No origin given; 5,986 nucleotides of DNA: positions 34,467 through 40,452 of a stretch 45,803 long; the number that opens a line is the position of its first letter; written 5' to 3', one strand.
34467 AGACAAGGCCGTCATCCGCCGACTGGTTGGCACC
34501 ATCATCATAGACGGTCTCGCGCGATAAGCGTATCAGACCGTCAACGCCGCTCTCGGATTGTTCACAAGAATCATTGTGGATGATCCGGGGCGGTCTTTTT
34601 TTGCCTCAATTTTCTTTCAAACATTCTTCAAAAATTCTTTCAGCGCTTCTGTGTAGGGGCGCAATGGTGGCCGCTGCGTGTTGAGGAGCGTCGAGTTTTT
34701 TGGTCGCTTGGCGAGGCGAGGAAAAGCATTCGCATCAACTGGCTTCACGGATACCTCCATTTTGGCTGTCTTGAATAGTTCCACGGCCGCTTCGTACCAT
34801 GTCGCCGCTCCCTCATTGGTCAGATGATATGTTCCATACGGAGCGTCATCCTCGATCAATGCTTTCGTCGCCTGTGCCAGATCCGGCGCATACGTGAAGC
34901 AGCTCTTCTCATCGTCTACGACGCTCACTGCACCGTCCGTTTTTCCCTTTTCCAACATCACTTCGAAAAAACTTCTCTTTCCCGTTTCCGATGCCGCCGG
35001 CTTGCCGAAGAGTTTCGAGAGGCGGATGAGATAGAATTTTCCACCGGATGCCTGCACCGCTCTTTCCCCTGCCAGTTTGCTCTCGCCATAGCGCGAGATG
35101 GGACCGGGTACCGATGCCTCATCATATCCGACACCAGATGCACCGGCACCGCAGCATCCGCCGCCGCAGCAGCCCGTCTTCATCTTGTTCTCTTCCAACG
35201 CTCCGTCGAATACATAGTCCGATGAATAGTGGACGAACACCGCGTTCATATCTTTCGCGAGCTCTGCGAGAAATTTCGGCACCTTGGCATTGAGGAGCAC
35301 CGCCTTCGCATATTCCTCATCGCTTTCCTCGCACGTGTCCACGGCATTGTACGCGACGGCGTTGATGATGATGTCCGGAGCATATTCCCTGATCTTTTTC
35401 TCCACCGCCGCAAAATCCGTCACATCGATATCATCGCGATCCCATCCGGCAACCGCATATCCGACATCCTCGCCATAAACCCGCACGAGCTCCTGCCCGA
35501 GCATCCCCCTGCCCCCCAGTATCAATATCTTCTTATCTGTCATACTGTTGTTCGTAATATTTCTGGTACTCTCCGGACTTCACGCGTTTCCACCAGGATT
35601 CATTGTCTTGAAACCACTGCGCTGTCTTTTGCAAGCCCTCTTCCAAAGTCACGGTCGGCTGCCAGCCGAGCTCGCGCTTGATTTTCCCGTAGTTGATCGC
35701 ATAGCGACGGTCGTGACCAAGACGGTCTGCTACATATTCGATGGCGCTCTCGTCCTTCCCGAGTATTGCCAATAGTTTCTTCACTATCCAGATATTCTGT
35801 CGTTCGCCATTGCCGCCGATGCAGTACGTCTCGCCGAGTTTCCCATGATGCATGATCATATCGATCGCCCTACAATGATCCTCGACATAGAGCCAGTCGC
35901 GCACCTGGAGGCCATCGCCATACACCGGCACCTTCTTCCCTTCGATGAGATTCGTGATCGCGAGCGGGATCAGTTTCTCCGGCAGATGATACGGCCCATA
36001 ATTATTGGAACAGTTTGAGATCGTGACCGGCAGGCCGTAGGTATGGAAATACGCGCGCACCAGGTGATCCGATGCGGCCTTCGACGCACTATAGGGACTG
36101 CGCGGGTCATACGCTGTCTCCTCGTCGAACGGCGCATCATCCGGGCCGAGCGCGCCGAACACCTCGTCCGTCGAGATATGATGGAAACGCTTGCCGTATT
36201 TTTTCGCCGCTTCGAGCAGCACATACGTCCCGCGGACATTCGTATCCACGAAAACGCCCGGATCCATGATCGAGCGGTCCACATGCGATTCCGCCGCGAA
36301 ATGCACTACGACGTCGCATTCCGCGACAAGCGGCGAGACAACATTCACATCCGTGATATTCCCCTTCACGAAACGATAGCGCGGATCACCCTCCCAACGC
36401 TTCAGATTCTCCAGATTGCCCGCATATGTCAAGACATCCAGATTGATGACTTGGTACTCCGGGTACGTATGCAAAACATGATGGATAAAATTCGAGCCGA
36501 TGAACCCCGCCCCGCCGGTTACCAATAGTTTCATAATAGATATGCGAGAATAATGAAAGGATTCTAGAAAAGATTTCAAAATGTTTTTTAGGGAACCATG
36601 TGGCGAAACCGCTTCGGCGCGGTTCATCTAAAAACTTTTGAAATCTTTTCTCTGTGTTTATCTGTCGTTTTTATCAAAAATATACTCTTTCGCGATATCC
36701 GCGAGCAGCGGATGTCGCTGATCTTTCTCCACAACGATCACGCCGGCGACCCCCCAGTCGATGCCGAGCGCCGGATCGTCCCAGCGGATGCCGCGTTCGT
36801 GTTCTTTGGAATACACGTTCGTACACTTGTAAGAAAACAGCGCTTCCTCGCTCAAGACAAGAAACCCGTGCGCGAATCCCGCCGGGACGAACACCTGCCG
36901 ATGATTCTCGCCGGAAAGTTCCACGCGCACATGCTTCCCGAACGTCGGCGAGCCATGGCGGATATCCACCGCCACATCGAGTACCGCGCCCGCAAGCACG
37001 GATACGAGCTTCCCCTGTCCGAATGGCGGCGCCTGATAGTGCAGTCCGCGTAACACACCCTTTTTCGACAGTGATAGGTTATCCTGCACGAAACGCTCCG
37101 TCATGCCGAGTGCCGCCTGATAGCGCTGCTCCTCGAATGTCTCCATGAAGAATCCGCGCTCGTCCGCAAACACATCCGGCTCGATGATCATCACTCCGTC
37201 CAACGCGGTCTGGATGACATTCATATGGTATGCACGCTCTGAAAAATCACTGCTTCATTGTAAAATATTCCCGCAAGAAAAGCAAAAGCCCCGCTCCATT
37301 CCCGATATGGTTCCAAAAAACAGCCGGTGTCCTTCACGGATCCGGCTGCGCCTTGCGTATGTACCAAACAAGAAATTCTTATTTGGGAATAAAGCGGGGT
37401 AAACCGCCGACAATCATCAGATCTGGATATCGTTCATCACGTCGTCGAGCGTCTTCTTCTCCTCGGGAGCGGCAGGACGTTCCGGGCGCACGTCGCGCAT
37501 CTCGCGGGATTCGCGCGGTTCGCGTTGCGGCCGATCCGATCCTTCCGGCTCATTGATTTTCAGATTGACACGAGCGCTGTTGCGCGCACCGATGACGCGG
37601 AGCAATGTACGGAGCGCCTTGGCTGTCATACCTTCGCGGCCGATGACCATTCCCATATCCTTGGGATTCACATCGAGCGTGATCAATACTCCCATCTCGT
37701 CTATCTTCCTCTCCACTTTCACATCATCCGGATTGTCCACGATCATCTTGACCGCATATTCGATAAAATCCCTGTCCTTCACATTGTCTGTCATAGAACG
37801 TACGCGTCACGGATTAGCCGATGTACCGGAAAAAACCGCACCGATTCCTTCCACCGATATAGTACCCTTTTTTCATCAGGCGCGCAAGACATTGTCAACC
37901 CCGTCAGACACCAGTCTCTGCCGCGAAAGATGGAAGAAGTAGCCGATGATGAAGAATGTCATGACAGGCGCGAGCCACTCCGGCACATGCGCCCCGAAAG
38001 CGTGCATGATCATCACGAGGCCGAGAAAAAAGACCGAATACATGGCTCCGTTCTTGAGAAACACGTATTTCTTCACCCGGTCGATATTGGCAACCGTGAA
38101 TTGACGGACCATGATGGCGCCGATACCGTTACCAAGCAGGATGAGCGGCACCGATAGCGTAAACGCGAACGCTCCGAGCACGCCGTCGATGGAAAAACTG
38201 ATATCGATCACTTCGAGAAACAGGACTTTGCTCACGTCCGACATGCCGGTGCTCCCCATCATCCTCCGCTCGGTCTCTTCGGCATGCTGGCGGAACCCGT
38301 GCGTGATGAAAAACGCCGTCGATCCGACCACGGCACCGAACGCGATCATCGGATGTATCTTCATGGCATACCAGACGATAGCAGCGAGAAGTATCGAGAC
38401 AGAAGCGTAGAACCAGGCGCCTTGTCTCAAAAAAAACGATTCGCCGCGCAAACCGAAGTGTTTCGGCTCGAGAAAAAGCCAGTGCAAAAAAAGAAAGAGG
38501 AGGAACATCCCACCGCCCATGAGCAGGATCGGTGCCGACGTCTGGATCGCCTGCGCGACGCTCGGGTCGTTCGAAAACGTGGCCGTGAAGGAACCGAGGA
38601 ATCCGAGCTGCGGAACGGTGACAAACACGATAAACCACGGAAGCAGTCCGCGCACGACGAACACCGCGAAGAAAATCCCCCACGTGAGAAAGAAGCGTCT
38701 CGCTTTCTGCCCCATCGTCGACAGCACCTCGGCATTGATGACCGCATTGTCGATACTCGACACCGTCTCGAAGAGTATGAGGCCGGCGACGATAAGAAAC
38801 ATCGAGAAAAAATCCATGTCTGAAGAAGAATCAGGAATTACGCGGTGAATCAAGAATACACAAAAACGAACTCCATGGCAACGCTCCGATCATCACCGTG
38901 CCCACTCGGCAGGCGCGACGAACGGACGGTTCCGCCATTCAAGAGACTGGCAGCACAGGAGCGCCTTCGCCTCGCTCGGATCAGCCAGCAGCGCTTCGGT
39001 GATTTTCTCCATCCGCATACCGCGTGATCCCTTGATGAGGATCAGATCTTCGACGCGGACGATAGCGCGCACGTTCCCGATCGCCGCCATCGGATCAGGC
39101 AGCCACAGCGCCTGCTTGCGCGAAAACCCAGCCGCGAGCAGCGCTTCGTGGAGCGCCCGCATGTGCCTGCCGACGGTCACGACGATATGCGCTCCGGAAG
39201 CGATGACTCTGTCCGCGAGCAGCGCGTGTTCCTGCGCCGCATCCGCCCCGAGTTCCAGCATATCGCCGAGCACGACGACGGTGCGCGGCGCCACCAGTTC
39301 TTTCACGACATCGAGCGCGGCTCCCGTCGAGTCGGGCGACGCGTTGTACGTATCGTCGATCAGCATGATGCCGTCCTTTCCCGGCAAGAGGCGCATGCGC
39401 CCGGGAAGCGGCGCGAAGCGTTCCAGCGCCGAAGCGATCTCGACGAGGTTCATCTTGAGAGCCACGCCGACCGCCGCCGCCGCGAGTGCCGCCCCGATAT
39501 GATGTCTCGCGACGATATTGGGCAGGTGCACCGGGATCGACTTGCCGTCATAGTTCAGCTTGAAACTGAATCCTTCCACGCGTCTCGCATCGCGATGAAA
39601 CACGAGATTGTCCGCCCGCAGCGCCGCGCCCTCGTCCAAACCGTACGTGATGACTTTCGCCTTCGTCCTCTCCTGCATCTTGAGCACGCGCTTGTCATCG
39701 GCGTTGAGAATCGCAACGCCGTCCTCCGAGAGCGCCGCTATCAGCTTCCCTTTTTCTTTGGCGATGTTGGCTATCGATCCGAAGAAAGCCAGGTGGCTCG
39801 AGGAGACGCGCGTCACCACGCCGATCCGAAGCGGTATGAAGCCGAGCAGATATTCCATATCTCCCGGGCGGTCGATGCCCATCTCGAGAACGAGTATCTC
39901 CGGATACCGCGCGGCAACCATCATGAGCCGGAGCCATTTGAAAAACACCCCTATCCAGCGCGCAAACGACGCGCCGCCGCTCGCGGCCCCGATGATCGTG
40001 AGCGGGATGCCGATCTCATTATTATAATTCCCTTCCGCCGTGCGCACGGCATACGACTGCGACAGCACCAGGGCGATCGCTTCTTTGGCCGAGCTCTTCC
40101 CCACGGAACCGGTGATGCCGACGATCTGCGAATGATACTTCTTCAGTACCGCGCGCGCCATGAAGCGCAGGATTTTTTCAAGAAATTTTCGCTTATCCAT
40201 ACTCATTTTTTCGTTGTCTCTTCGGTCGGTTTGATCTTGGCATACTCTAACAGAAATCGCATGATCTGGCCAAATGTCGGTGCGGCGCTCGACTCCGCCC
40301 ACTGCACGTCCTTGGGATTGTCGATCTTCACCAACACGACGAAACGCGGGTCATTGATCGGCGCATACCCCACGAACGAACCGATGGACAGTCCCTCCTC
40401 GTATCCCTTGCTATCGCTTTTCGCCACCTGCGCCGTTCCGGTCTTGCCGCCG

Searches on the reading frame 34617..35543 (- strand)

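Call 88: search_protein_families(library=pfam, proteins=[window:34617-35543:-], max_evalue=0.00001)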
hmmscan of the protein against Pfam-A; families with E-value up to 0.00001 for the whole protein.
window:34617-35543:- (308 aa): 2 families
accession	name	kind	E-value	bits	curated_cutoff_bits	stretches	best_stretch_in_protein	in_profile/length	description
PF04321.23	RmlD_sub_bind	-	1.2e-69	235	27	1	5-307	2-284/287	RmlD substrate binding domain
PF01370.27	Epimerase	-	4.4e-22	79.1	20.9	1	6-234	1-232/240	NAD dependent epimerase/dehydratase family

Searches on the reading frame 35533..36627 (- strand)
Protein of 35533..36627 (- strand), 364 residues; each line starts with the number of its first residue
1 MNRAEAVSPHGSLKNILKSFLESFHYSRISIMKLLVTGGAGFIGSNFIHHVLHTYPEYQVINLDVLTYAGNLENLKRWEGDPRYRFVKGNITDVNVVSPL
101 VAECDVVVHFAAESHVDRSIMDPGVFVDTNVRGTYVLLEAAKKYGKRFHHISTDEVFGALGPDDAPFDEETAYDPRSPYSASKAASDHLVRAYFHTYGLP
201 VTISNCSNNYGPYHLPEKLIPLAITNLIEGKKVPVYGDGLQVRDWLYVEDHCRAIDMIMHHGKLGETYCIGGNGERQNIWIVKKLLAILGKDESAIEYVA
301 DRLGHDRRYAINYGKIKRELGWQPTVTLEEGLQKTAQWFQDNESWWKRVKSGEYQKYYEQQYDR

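Call 88: search_protein_families(library=pfam, proteins=[window:35533-36627:-], max_evalue=0.00001)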
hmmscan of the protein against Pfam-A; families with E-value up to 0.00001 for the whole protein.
window:35533-36627:- (364 aa): 6 families
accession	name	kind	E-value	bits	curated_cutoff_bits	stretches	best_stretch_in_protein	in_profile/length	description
PF16363.11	GDP_Man_Dehyd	-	2.1e-85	287.5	27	1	35-335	1-332/332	GDP-mannose 4,6 dehydratase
PF01370.27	Epimerase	-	2.8e-66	223.8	20.9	1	35-271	2-240/240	NAD dependent epimerase/dehydratase family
PF04321.23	RmlD_sub_bind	-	1.9e-16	60.4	27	1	32-195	1-141/287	RmlD substrate binding domain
PF07993.18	NAD_binding_4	-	6.1e-16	58.8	20.1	1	36-208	1-206/258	Male sterility protein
PF01073.25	3Beta_HSD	-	9.2e-16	58.1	22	1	35-250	1-220/280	3-beta hydroxysteroid dehydrogenase/isomerase family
PF02719.21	Polysacc_synt_2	-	1e-11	45.1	20.2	1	34-155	1-130/293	Polysaccharide biosynthesis protein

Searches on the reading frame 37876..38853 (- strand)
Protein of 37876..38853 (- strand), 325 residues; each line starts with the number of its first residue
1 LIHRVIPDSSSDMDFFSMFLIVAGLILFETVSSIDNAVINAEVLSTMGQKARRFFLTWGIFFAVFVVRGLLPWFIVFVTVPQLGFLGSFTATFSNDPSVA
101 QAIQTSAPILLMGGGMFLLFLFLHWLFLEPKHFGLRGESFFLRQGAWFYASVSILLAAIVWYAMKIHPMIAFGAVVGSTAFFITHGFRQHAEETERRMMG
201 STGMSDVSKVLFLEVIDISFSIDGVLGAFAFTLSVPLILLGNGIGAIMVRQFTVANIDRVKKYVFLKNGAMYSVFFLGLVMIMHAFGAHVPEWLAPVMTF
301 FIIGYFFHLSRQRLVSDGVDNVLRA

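Call 88: search_protein_families(library=pfam, proteins=[window:37876-38853:-], max_evalue=0.00001)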
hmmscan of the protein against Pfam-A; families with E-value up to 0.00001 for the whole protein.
window:37876-38853:- (325 aa): 2 families
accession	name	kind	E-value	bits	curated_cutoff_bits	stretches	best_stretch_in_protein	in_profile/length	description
PF04332.21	DUF475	-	2.3e-41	143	27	1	34-309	1-285/293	Protein of unknown function (DUF475)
PF03741.22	TerC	-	6e-16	59.1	27.8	2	153-284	45-177/178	Integral membrane protein TerC family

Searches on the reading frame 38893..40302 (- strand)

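Call 88: search_protein_families(library=pfam, proteins=[window:38893-40302:-], max_evalue=0.00001)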
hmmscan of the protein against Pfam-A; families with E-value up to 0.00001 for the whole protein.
window:38893-40302:- (469 aa): 2 families
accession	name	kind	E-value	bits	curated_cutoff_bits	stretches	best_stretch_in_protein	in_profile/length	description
PF08245.18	Mur_ligase_M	-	1.4e-32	113.7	24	1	133-278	56-199/200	Mur ligase middle domain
PF02875.26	Mur_ligase_C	-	3.2e-19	70.4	28.4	1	301-427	1-127/127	Mur ligase, glutamate ligase domain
